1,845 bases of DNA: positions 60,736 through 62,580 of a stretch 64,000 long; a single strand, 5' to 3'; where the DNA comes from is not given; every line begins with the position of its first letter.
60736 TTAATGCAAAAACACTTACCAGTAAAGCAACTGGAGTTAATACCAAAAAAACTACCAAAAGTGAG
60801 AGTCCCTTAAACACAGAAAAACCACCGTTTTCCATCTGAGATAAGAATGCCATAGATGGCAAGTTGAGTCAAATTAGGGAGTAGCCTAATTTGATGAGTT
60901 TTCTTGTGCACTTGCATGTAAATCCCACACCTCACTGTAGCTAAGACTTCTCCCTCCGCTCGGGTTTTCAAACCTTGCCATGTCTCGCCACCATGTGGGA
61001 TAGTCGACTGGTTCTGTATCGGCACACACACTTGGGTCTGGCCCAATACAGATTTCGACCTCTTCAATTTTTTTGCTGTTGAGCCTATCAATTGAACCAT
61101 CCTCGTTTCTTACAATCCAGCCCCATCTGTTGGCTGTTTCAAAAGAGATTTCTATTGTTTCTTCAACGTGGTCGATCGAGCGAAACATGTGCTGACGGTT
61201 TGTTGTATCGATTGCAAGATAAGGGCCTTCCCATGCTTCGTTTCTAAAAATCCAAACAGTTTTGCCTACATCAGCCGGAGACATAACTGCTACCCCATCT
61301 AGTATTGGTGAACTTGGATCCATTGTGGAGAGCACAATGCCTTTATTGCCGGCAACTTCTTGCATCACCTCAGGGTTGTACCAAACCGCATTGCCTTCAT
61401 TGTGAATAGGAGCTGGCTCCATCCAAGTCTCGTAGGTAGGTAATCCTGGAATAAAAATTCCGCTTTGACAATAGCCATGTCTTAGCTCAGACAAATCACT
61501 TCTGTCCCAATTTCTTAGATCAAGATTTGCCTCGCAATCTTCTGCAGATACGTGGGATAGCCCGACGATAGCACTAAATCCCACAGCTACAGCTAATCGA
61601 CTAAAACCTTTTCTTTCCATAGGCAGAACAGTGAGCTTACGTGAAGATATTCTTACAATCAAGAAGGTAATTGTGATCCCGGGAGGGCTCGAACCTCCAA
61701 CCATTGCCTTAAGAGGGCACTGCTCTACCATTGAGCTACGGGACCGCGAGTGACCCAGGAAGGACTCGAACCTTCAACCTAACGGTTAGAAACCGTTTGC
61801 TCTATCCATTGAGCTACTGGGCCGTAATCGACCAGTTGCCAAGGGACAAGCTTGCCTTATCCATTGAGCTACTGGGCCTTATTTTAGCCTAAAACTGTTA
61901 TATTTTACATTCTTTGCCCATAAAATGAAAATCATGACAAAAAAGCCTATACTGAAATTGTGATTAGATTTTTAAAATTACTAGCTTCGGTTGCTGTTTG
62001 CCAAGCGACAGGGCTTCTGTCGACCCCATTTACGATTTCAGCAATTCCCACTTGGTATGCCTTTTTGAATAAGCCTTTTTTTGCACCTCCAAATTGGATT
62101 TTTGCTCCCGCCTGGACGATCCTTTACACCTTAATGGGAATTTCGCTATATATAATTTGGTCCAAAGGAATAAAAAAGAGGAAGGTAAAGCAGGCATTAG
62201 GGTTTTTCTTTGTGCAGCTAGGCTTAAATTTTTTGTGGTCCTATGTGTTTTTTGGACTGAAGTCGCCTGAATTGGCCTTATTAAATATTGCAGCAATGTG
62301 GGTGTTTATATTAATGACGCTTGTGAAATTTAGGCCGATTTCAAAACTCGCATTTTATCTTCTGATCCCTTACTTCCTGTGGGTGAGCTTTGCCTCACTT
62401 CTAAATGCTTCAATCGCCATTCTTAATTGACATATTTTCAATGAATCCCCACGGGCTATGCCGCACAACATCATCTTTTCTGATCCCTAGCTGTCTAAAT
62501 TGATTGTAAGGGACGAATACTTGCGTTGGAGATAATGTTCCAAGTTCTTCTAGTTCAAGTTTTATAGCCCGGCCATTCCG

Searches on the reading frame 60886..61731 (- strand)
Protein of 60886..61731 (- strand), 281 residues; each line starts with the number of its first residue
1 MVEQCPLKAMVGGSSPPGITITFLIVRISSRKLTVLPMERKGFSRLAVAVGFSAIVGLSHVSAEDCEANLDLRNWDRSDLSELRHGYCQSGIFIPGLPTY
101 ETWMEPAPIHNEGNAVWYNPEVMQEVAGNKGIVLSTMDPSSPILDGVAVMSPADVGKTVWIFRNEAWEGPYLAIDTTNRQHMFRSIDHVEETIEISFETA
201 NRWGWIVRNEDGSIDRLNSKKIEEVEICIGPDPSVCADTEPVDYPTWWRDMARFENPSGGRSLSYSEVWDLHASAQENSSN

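Call 29: find_encoding_contigs(protein=window:60886-61731:-, flank=10000, max_places=4)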
Protein window:60886-61731:- (281 aa): 1 contig read that carries it; 1 place shown.
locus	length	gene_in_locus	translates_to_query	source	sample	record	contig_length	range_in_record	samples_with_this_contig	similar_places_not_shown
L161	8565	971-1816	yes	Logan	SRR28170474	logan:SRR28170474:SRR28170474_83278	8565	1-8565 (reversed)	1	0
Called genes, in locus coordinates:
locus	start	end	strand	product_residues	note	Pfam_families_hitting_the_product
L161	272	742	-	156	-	PF03073:TspO_MBR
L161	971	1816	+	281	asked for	-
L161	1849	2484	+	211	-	-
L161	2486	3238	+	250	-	PF05891:Methyltransf_PK (weak), PF13489:Methyltransf_23, PF05175:MTS, PF13649:Methyltransf_25, PF13847:Methyltransf_31, PF08241:Methyltransf_11, PF08242:Methyltransf_12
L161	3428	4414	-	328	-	-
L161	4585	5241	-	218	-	PF00404:Dockerin_1 (faint)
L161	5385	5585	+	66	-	-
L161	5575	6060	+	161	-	PF02643:DUF192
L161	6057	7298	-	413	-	PF00817:IMS, PF11799:IMS_C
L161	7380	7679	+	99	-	-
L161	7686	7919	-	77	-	-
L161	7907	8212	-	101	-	-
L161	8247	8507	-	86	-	-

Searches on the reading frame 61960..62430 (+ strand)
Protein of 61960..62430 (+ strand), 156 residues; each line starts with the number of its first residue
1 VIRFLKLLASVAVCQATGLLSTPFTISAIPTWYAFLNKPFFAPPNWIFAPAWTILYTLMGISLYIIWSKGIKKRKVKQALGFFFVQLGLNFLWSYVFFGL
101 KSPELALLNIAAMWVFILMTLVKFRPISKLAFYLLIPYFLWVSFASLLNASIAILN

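Call 33: find_encoding_contigs(protein=window:61960-62430:+, flank=10000, max_places=3)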
Protein window:61960-62430:+ (156 aa): 1 contig read that carries it; 1 place shown.
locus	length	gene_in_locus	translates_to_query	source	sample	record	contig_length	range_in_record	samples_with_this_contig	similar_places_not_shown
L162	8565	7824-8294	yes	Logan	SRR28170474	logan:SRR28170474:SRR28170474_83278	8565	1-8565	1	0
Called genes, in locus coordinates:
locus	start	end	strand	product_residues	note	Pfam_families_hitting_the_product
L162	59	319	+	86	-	-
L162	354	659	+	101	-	-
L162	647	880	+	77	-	-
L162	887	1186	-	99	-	-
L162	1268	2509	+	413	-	PF00817:IMS, PF11799:IMS_C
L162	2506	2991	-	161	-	PF02643:DUF192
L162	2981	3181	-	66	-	-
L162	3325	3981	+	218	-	PF00404:Dockerin_1 (faint)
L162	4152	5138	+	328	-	-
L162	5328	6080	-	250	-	PF05891:Methyltransf_PK (weak), PF13489:Methyltransf_23, PF05175:MTS, PF13649:Methyltransf_25, PF13847:Methyltransf_31, PF08241:Methyltransf_11, PF08242:Methyltransf_12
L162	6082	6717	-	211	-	-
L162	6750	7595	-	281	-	-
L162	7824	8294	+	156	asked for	PF03073:TspO_MBR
